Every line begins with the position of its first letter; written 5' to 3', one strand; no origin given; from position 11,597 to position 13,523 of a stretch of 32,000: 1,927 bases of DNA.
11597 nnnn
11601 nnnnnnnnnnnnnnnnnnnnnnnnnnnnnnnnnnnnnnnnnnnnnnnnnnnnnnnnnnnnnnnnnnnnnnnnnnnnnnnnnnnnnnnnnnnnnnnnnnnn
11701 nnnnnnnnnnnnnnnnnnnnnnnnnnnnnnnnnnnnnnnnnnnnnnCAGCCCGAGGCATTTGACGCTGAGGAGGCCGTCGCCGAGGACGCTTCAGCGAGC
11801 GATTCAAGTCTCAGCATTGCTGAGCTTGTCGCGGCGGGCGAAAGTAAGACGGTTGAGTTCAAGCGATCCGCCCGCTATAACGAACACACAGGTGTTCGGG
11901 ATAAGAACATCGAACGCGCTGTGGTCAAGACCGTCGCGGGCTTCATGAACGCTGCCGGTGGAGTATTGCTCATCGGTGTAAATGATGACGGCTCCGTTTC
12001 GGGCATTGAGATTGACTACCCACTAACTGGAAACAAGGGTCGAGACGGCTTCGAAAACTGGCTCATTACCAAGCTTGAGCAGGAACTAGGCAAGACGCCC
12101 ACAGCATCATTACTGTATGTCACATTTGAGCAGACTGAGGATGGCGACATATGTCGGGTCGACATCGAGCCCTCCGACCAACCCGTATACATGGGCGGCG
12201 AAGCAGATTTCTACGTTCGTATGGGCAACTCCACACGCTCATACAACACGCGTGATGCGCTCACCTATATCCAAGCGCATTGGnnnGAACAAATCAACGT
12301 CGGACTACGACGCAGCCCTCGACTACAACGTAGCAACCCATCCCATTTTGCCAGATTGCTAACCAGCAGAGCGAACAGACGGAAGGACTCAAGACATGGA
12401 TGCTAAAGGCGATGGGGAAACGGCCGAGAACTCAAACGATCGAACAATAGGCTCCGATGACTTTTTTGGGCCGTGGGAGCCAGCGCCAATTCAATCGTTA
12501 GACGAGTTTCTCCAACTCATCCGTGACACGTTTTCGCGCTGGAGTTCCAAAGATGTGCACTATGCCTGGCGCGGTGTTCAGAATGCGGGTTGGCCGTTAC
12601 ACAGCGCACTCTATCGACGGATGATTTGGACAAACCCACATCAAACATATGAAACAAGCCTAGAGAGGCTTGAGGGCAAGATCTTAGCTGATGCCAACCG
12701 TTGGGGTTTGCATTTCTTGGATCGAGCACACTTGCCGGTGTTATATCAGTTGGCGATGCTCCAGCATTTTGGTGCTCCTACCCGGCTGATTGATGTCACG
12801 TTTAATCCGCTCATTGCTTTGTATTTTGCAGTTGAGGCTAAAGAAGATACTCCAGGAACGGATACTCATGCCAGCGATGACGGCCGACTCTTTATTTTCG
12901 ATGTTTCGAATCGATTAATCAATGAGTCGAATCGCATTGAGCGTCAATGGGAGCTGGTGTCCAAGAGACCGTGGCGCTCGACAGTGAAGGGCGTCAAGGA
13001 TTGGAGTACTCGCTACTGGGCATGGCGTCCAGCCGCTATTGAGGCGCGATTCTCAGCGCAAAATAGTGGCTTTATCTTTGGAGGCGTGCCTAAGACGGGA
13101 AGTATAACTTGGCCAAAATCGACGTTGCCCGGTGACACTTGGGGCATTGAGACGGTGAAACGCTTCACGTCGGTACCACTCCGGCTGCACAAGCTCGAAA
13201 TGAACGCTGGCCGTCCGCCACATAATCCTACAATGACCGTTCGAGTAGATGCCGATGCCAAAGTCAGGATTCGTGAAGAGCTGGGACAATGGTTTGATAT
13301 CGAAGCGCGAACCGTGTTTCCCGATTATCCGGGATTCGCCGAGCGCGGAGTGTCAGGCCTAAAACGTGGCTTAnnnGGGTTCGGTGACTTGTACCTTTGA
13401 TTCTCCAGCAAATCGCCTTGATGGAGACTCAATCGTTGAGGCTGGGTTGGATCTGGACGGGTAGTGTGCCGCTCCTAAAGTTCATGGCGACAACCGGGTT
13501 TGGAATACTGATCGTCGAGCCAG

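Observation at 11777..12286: BrxL whose Lon-like C-terminal domain appears to be replaced by an AlbA_2/Schlafen-type domain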

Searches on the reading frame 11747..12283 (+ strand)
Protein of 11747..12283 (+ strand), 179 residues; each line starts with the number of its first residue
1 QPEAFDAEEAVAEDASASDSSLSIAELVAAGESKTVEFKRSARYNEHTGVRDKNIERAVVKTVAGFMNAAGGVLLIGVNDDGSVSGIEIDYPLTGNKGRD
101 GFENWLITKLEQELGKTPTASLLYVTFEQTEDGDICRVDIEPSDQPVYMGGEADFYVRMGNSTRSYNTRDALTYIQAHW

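Call 3: search_protein_families(library=pfam, proteins=[window:11747-12283:+], max_evalue=0.01)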
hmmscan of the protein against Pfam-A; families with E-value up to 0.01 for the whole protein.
window:11747-12283:+ (179 aa): 1 family
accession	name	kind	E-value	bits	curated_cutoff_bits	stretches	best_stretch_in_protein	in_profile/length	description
PF04326.19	SLFN_AlbA_2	-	1.1e-17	65.1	25.3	1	32-165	1-116/118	Schlafen, AlbA_2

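Call 4: search_protein_families(library=ncbifam, proteins=[window:11747-12283:+], max_evalue=0.01)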
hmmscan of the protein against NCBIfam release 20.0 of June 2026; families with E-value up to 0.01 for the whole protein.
window:11747-12283:+ (179 aa): 0 families

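Call 9: search_solved_structures(query=window:11747-12283:+, max_evalue=10, show_alignments=2)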
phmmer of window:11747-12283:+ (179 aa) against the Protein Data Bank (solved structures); distinct sequences matched with E-value up to 10: 7.
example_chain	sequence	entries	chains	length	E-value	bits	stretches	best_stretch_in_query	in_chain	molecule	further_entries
5yd0_A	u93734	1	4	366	0.03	17.3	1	25-82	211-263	Schlafen 8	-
7zel_A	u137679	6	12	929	0.26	14.3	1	22-81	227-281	Schlafen family member 11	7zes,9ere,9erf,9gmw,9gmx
9erd_A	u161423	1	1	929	0.26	14.3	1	22-81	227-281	Schlafen family member 11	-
7eg0_B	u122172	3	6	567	0.63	13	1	54-89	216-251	Schlafen family member 12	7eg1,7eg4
7lrc_A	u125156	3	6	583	0.65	13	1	54-89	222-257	Schlafen family member 12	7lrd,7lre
7zep_A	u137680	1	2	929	1.5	11.9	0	23-81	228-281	Schlafen family member 11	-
9nyy_A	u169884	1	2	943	1.8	11.6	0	31-148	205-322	Protein SLFN14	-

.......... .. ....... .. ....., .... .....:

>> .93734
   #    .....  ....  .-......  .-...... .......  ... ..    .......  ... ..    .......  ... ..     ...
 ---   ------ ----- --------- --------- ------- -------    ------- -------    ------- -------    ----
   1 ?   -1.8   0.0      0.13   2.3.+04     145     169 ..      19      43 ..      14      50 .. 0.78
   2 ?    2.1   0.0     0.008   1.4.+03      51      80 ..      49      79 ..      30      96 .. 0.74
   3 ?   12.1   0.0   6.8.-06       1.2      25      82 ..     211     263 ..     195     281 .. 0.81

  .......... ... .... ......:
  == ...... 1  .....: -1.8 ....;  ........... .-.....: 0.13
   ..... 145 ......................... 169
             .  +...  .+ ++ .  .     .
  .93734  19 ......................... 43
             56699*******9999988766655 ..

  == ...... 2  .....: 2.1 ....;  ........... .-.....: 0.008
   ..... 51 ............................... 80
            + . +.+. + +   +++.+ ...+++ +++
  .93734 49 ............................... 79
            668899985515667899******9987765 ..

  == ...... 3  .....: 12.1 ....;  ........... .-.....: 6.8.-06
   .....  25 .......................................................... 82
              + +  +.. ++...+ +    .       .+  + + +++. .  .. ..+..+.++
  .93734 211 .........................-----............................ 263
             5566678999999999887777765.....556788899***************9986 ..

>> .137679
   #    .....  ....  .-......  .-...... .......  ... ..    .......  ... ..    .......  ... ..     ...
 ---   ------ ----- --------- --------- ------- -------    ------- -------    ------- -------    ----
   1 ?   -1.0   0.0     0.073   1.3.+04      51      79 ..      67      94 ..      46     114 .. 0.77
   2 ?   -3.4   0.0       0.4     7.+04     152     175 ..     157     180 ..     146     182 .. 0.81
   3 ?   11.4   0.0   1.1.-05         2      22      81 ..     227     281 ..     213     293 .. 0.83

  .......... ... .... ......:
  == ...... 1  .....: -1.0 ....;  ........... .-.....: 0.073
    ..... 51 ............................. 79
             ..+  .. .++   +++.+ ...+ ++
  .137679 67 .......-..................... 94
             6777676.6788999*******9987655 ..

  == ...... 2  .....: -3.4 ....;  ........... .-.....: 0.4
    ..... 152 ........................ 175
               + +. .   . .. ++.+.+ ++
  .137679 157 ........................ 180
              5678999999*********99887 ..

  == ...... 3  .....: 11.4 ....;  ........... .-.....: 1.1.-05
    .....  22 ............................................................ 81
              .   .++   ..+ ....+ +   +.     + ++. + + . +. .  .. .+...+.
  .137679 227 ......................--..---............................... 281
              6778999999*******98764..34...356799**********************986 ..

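Call 11: search_protein_families(library=padloc, proteins=[window:11747-12283:+], max_evalue=0.01)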
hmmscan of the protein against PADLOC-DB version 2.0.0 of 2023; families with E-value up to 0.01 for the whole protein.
window:11747-12283:+ (179 aa): 1 family
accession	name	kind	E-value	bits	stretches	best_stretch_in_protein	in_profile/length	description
PDLC02394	pAgo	-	0.0012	14.7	1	33-88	28-88/1121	-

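Call 32: find_homologous_proteins(query=window:11753-12283:+, max_evalue=0.001)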
Query window:11753-12283:+ (177 aa): 30 proteins with E <= 0.001 among 261 candidates.
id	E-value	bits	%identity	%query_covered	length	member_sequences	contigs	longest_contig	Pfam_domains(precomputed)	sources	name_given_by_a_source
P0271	9.5e-63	229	62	89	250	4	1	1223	PF04326.20,PF13337.13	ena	-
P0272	1.1e-61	225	62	89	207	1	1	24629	PF04326.20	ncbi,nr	ncbi:MAG: ATP-binding protein [Acidimicrobiaceae bacterium]|nr:ATP-binding protein [Acidimicrobiacea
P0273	1.6e-61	225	65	89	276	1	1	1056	PF04326.20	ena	-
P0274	8.0e-61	223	58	100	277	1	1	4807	PF04326.20,PF13337.13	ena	-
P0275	1.5e-59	219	59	92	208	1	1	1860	PF04326.20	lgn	-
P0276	2.7e-59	218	61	89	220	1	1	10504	PF04326.20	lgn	-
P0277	5.8e-59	217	63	88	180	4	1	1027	PF04326.20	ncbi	-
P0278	2.1e-51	192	55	90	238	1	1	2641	PF04326.20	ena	-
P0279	3.4e-46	175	53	93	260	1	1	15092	PF04326.20,PF13337.13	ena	-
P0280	3.8e-45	172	59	72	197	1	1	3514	PF04326.20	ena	-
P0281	4.1e-45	172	56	87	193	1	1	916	PF04326.20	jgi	jgi:ATP-dependent Lon protease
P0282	1.9e-43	166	67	64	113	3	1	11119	PF04326.20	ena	-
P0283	1.7e-39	153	64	64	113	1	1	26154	PF04326.20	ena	-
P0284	2.3e-39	153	49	89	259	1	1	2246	PF04326.20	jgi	jgi:hypothetical protein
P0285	6.5e-39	151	48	89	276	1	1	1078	PF04326.20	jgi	-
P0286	9.9e-36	141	46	89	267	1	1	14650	PF04326.20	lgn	-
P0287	3.9e-34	136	46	92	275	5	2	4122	PF04326.20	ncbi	-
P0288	6.7e-34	135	48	89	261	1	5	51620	PF04326.20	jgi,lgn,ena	-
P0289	2.1e-33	133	46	93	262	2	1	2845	PF04326.20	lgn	-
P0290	3.0e-33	133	44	89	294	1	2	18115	PF04326.20,PF00072.31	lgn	-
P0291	5.2e-33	132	50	87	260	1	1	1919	PF04326.20,PF04226.19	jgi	jgi:uncharacterized membrane protein YeaQ/YmgE (transglycosylase-associated protein family)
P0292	7.0e-32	128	47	89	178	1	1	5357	PF04326.20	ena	-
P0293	1.0e-31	128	45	89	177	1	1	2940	PF04326.20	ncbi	-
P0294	1.4e-31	127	45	89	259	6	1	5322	PF04326.20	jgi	jgi:uncharacterized membrane protein YeaQ/YmgE (transglycosylase-associated protein family)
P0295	1.1e-29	121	45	88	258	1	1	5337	PF04326.20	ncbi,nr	ncbi:MAG: ATP-binding protein [Acidimicrobiia bacterium]|nr:ATP-binding protein [Acidimicrobiia bact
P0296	1.5e-28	118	43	89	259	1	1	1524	PF04326.20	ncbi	-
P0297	1.5e-24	105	40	87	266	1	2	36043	PF04326.20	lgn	-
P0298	1.3e-23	102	45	71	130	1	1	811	PF04326.20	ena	-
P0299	3.6e-22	97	38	98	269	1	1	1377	PF04326.20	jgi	jgi:hypothetical protein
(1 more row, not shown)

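Call 36: find_related_loci(query=A1, collection=genome_contigs, flank=10000)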
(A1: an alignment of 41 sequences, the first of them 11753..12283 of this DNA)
Query A1 (177 aa) in genome_contigs; peptide patterns used: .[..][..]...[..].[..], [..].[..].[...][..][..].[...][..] (x = any residue, [..] = any of these).
600 stretches matched a pattern (row limit reached: there are more); 550 encode a relative of the query (tblastn E <= 1e-3); the best 80 are kept; 80 distinct loci.
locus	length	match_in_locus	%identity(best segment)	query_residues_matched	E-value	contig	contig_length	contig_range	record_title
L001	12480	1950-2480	69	1-177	2e-83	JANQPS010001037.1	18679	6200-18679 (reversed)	MAG: Thermoanaerobaculia bacterium isolate IP29b_bin.170 k99_3646513, whole genome shotgun sequence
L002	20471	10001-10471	63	21-177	4e-69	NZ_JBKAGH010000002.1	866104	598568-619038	MAG: Ilumatobacter sp. isolate Ske_MAG21 Ske_MAG21_0002, whole genome shotgun sequence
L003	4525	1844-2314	63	21-177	1e-68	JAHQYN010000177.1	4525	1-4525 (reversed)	MAG: Acidimicrobiia bacterium isolate 11 NODE_20179_length_4525_cov_10.6478_ID_40357, whole genome shotgun sequence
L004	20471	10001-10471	63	21-177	4e-68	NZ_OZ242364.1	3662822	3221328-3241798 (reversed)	MAG: Candidatus Poriferisodalis sp. isolate 2febaba2-4622-4e12-8385-2b6dc91ccad4 chromosome 1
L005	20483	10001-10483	61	17-177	3e-67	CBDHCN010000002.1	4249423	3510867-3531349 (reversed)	MAG: Candidatus Aldehydirespiratoraceae bacterium isolate 1823f4bd-ece8-44b4-8147-d2e02a723a8b genome assembly, contig:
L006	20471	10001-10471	61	21-177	4e-65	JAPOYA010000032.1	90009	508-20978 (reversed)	MAG: Acidimicrobiaceae bacterium isolate COS4_bin_1 NODE_253_length_90009_cov_23.0694, whole genome shotgun sequence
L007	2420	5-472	63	23-177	1e-65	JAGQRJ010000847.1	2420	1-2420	MAG: Planctomycetota bacterium isolate HKST-UBA89 k127_3281260, whole genome shotgun sequence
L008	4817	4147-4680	51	1-177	9e-53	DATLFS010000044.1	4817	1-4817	MAG TPA_asm: Actinomycetota bacterium isolate SMAG_U13594 k141_66899, whole genome shotgun sequence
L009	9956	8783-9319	49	1-177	2e-52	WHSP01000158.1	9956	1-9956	MAG: Gemmatimonas sp. isolate Dino_bin9 NODE_158_length_9956_cov_7.436219, whole genome shotgun sequence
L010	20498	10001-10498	50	13-177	2e-48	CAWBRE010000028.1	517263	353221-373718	MAG: uncultured Solirubrobacterales bacterium isolate MFD09671.bin.3.297 genome assembly, contig: contig_7797, whole gen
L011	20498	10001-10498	51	16-177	3e-48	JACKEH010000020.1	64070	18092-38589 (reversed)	MAG: Sandaracinus sp. isolate HK-STAS-MYXO-28 HK-STAS-MYXO-28_20, whole genome shotgun sequence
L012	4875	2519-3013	49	17-177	4e-47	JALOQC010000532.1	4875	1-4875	MAG: Myxococcota bacterium isolate Prado145 scaffold_64797, whole genome shotgun sequence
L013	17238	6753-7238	51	20-177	9e-47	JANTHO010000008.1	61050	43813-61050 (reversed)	MAG: Acidimicrobiia bacterium isolate bin30015 c_000000000017, whole genome shotgun sequence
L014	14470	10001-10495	49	17-177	5e-47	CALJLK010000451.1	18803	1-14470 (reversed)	MAG TPA_asm: uncultured Sandaracinus sp. isolate SRR1506987_bin.180_CONCOCT_v1.1_MAG genome assembly, contig: ERZ761602.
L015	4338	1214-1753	47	1-176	4e-46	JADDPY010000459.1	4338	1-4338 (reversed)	MAG: Rubrobacter sp. isolate LB3_11 AB19_LB3_7439_length_4309_cov_70, whole genome shotgun sequence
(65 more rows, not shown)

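Call 41: predict_structure(alignment_id=A1)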
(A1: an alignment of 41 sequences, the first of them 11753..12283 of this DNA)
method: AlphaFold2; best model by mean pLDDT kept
length: 177 residues; sequences in the alignment: 41
mean_pLDDT: 92.3   pTM: 0.87
mean pLDDT of the five models: 92.3, 91.6, 91.5, 91.5, 91.3
residues with pLDDT >= 90: 151; 70-90: 11; 50-70: 12; < 50: 3
segments of 3 or more residues with pLDDT < 50: none
pLDDT, mean of each block of 10 residues (from residue 1): 52 74 96 97 97 98 97 98 97 94 97 89 97 98 94 95 97 94
secondary structure, 60 per line:
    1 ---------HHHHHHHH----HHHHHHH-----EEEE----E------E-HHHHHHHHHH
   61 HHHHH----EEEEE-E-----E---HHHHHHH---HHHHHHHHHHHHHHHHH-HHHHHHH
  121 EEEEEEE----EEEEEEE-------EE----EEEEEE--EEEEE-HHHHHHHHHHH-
elements in order: H10-17 H22-28 E34-37 H51-65 E70-74 H86-92 H96-112 H114-120 E121-127 E132-138 E152-157 E160-164 H166-176

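Call 44: fold_search(model_id=the predicted structure, library=pdb)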
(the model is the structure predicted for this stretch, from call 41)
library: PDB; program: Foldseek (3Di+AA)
matches with E <= 10: 534; with E <= 0.001: 19
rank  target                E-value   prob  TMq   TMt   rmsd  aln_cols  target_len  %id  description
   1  3lmm_A                1.6e-06  1.00  0.57  0.23   3.6       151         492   17  Crystal Structure of the DIP2311 protein from Corynebacterium diphtheriae, Northeast Structural Genomics Consortium Ta (released 2010-02-16)
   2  3lmm_D                1.6e-06  1.00  0.56  0.20   3.8       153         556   18  Crystal Structure of the DIP2311 protein from Corynebacterium diphtheriae, Northeast Structural Genomics Consortium Ta (released 2010-02-16)
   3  3lmm_B                1.8e-06  1.00  0.57  0.20   3.7       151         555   18  Crystal Structure of the DIP2311 protein from Corynebacterium diphtheriae, Northeast Structural Genomics Consortium Ta (released 2010-02-16)
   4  3lmm_C                4.1e-06  1.00  0.57  0.23   3.6       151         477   17  Crystal Structure of the DIP2311 protein from Corynebacterium diphtheriae, Northeast Structural Genomics Consortium Ta (released 2010-02-16)
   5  7ksp_B                6.9e-05  1.00  0.55  0.47   4.3       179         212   16  Crystal structure of hSAMD9_DBD with DNA (released 2022-01-05)
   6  5yd0_C                7.9e-05  1.00  0.43  0.26   9.6       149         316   19  Crystal structure of Schlafen 13 (SLFN13) N'-domain (released 2018-03-28)
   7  5yd0_D                8.9e-05  1.00  0.45  0.26   9.5       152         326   18  Crystal structure of Schlafen 13 (SLFN13) N'-domain (released 2018-03-28)
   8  9uie_B                9.5e-05  1.00  0.43  0.11   9.2       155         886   19  Electronic microscopy structure of human schlafen14-E211A dimer in complex with dsRNA (released 2025-08-06)
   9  9o0d_D                1.7e-04  1.00  0.48  0.41   6.9       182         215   15  crystal structure of rSAMD9 tRNase domain (released 2025-07-02)
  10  7q3z_B                1.9e-04  1.00  0.47  0.29   9.0       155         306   16  DNA/RNA binding protein (released 2022-01-26)
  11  9nyy_A                2.3e-04  1.00  0.47  0.12   9.3       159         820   21  Nucleic acid bound human SLFN14, State 1 (released 2025-07-09)
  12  9nyy_B                3.0e-04  1.00  0.39  0.11   9.7       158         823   19  Nucleic acid bound human SLFN14, State 1 (released 2025-07-09)
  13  9o0d_B                3.8e-04  1.00  0.49  0.41   6.9       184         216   14  crystal structure of rSAMD9 tRNase domain (released 2025-07-02)
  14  5yd0_B                4.6e-04  1.00  0.46  0.26   9.7       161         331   20  Crystal structure of Schlafen 13 (SLFN13) N'-domain (released 2018-03-28)
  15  7cux_C                5.2e-04  1.00  0.45  0.29   9.3       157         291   17  Crystal structure of human Schlafen 5 N'-terminal domain (SLFN5-N) involved in ssRNA cleaving and DNA binding (released 2021-08-25)
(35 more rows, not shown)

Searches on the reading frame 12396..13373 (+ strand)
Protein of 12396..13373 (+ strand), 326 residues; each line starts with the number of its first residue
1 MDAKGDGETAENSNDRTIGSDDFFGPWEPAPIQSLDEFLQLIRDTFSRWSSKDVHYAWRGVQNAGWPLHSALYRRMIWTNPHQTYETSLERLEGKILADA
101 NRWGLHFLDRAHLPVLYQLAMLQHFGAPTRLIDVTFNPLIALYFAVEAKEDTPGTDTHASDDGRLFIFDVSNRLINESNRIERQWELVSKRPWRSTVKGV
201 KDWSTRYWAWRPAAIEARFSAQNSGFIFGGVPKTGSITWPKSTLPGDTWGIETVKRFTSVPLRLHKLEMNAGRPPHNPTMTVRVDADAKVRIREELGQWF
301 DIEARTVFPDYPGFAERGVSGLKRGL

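Call 3: search_protein_families(library=pfam, proteins=[window:12396-13373:+], max_evalue=0.01)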
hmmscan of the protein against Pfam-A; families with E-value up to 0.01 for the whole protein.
window:12396-13373:+ (326 aa): 1 family
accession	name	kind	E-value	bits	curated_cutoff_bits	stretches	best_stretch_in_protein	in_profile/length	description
PF08867.16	FRG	-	3.4e-16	60.4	25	1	55-151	2-91/94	FRG domain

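Call 4: search_protein_families(library=ncbifam, proteins=[window:12396-13373:+], max_evalue=0.01)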
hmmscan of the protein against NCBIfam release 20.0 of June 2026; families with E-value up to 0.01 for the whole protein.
window:12396-13373:+ (326 aa): 0 families

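Call 11: search_protein_families(library=padloc, proteins=[window:12396-13373:+], max_evalue=0.01)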
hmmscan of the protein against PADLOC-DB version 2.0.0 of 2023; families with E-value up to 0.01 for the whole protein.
window:12396-13373:+ (326 aa): 13 families
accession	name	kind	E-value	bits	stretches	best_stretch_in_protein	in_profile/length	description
PDLC04936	PDC-S15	-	2.4e-26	90.8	2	30-174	22-145/300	-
PDLC04938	PDC-S15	-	5e-26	89.7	1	31-226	44-203/276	-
PDLC04933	PDC-S15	-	5.5e-23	79.8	1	31-176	8-131/286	-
PDLC04937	PDC-S15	-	4.7e-17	60.4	1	32-179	17-150/254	-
PDLC04927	PDC-S15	-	1.2e-16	58.6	1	31-157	14-127/422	-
PDLC04929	PDC-S15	-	5.8e-13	47.4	1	32-157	6-134/308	-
PDLC04926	PDC-S15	-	7.7e-13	46.2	1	53-154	31-126/300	-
PDLC04930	PDC-S15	-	2.1e-11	41.5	1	118-175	84-140/380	-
PDLC04932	PDC-S15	-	9.2e-10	36.4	1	41-153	33-146/324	-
PDLC04931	PDC-S15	-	2.9e-09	35.1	1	18-151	28-161/282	-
PDLC04934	PDC-S15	-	1.5e-07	28.9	1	32-154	39-156/416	-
PDLC04939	PDC-S15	-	1.2e-06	25.7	1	116-149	79-112/487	-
PDLC04940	PDC-S15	-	4.2e-05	21.3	1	50-150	51-157/280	-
